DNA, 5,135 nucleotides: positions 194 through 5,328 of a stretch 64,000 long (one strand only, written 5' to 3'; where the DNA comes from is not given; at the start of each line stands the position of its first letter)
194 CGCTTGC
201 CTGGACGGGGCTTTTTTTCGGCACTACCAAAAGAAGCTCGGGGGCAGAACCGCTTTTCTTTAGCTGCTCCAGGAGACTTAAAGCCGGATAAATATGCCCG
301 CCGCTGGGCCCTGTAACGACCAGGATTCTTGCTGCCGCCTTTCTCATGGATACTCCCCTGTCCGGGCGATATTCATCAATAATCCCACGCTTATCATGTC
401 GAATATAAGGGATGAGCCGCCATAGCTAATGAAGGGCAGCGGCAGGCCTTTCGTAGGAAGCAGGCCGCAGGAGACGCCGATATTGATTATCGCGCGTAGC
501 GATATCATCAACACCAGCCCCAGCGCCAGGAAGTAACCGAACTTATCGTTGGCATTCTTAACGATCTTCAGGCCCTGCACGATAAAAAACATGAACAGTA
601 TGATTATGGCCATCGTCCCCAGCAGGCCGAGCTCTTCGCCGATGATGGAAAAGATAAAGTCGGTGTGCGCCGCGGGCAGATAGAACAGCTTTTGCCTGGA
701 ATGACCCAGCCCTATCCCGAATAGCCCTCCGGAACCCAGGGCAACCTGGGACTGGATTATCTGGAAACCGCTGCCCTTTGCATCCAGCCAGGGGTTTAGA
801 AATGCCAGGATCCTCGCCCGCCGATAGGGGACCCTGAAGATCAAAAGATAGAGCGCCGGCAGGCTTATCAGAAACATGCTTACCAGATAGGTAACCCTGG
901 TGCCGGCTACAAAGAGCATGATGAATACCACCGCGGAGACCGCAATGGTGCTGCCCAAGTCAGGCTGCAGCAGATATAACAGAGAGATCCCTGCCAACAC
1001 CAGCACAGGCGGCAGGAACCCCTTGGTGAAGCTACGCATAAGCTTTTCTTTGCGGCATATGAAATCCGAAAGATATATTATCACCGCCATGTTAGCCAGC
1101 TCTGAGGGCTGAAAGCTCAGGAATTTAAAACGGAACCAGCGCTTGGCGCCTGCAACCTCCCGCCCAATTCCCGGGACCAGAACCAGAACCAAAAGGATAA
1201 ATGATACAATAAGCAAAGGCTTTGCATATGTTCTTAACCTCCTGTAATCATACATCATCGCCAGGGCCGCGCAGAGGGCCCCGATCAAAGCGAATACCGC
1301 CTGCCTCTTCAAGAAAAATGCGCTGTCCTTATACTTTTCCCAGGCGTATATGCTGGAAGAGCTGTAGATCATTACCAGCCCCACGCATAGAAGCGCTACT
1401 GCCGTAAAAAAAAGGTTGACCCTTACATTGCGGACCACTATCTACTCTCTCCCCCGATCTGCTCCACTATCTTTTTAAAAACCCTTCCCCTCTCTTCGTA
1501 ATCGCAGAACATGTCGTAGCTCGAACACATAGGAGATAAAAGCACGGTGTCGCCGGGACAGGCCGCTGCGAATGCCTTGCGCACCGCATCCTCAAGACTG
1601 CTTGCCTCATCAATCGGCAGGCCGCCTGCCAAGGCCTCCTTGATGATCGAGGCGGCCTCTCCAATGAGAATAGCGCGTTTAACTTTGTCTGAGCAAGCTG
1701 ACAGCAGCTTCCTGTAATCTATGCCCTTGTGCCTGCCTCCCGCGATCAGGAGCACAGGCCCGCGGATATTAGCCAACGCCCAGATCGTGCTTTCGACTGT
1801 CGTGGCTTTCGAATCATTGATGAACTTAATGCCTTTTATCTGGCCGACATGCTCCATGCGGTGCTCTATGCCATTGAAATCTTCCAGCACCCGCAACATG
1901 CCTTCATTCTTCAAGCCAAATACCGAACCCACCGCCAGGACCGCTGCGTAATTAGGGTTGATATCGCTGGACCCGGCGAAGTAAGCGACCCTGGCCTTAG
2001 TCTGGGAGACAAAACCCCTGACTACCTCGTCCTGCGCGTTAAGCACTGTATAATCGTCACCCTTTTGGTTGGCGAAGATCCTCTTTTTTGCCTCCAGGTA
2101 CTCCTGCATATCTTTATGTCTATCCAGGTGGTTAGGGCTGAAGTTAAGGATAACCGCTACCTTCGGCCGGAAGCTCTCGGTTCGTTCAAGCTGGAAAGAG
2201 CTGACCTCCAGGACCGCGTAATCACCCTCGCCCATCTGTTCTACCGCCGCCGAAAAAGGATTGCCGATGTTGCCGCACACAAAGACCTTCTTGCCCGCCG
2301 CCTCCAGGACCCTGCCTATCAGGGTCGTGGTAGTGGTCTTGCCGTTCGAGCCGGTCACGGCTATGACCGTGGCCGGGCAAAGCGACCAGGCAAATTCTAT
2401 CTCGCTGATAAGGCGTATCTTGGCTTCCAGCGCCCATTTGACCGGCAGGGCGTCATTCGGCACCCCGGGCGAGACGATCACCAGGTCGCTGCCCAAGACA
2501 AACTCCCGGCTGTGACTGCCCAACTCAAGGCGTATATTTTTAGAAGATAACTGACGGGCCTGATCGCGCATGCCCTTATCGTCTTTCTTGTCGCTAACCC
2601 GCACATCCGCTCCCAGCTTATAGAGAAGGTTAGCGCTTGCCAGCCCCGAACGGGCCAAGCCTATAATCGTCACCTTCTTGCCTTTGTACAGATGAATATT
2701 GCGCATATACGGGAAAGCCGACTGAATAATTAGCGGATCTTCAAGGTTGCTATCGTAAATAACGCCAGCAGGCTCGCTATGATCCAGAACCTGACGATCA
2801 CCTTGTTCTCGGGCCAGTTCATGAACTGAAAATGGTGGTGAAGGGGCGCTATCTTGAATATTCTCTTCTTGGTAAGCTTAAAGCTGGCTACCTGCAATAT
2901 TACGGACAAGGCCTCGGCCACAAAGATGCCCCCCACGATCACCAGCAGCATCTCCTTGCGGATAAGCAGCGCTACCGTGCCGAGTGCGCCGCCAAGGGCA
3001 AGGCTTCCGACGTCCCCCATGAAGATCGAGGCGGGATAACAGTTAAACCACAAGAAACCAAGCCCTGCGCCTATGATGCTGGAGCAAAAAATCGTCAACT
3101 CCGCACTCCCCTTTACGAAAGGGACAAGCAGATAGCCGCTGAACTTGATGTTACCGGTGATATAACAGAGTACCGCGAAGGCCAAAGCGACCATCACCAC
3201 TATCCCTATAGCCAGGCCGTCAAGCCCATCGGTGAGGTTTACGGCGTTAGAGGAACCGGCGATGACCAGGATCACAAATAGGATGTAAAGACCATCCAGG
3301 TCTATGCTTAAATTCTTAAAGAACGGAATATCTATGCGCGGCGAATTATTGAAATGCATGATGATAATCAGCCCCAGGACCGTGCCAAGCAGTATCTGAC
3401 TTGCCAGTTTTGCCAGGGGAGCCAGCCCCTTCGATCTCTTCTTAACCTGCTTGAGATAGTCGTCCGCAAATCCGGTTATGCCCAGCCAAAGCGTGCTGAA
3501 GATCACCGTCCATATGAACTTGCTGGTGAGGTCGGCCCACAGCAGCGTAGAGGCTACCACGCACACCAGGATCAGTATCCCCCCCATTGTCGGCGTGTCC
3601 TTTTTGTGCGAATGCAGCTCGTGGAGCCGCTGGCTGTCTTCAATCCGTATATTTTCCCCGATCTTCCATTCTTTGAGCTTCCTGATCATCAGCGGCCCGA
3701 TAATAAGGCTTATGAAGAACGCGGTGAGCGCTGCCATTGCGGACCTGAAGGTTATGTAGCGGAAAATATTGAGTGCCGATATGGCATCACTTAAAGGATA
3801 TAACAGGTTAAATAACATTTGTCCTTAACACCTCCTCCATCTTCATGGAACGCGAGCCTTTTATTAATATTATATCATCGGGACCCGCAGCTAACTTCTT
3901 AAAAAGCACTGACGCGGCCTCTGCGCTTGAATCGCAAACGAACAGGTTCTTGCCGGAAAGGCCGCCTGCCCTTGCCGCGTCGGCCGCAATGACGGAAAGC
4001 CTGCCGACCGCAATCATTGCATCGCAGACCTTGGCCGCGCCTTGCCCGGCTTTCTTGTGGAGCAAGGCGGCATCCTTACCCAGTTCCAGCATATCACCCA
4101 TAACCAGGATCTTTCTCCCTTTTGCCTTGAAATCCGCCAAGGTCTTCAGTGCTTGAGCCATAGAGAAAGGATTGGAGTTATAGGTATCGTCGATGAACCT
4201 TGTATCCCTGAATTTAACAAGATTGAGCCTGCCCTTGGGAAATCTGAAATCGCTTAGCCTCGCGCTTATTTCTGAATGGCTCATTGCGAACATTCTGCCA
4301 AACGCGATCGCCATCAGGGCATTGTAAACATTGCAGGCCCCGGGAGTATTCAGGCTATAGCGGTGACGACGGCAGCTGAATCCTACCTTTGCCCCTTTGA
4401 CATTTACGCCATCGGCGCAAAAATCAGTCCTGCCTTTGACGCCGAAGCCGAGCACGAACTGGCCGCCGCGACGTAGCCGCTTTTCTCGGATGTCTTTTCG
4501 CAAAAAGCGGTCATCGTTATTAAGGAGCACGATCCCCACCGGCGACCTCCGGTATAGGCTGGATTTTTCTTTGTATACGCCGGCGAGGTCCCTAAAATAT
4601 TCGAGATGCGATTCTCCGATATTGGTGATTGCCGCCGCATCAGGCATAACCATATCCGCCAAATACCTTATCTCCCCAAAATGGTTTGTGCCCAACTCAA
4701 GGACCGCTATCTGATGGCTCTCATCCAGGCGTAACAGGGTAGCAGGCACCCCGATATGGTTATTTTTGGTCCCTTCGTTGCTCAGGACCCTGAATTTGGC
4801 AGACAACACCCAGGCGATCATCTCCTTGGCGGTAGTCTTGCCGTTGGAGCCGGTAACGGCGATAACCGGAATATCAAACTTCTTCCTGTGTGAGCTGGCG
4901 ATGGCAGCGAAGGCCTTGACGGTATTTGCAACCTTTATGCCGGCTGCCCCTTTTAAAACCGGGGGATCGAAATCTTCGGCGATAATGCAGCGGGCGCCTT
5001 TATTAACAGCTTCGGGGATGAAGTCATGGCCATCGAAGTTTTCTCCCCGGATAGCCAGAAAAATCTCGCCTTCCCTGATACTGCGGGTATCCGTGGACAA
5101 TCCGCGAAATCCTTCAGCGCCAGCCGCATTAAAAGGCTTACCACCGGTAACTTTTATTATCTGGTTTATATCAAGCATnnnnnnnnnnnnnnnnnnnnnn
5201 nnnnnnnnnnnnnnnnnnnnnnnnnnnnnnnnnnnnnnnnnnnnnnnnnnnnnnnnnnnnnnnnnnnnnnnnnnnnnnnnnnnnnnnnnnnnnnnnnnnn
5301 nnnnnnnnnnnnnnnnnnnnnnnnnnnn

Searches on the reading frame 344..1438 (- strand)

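Call 72: search_protein_families(library=pfam, proteins=[window:344-1438:-], max_evalue=0.00001)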
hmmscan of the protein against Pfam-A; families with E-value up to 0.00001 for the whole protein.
window:344-1438:- (364 aa): 1 family
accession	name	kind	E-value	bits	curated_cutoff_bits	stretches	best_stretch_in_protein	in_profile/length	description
PF01098.24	FTSW_RODA_SPOVE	-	7.9e-116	387.4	26.4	1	9-360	3-353/356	Cell cycle protein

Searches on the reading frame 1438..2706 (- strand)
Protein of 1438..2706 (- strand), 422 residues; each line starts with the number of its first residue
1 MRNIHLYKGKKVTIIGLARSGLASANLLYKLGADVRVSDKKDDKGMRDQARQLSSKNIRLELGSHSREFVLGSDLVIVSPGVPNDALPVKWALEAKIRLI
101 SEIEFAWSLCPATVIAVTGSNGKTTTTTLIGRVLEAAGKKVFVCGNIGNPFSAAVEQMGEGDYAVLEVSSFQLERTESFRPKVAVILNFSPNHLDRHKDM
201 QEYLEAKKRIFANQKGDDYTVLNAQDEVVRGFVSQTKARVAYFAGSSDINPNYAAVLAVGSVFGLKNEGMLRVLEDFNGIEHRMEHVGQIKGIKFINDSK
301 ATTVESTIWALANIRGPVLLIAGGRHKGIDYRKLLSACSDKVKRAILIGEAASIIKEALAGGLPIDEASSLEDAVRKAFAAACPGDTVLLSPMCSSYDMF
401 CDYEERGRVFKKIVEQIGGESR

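Call 72: search_protein_families(library=pfam, proteins=[window:1438-2706:-], max_evalue=0.00001)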
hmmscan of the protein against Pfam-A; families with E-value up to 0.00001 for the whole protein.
window:1438-2706:- (422 aa): 3 families
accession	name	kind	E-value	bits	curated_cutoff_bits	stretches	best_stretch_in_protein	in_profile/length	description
PF08245.18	Mur_ligase_M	-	2.7e-32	112.8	24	1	117-245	1-147/200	Mur ligase middle domain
PF02875.26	Mur_ligase_C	-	5.9e-17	63.1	28.4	1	282-392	1-125/127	Mur ligase, glutamate ligase domain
PF21799.2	MurD-like_N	-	5.5e-12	46.2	27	1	10-100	1-87/88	Mur ligase MurD-like, N-terminal domain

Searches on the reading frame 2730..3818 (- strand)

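Call 72: search_protein_families(library=pfam, proteins=[window:2730-3818:-], max_evalue=0.00001)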
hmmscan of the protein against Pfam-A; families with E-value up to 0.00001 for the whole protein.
window:2730-3818:- (362 aa): 1 family
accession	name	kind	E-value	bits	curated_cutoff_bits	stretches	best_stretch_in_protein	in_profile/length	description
PF00953.26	Glycos_transf_4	-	7.5e-34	117.5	27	1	103-285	2-158/160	Glycosyl transferase family 4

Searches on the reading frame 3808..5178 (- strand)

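Call 72: search_protein_families(library=pfam, proteins=[window:3808-5178:-], max_evalue=0.00001)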
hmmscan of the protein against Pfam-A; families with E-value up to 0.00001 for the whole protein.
window:3808-5178:- (456 aa): 3 families
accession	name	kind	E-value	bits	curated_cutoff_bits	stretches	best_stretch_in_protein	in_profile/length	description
PF08245.18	Mur_ligase_M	-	8.4e-39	134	24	1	108-293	1-199/200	Mur ligase middle domain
PF02875.26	Mur_ligase_C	-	2.2e-20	74.2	28.4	1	316-443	1-127/127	Mur ligase, glutamate ligase domain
PF01225.30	Mur_ligase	-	1.2e-09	38.8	21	1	25-97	3-94/95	Mur ligase family, catalytic domain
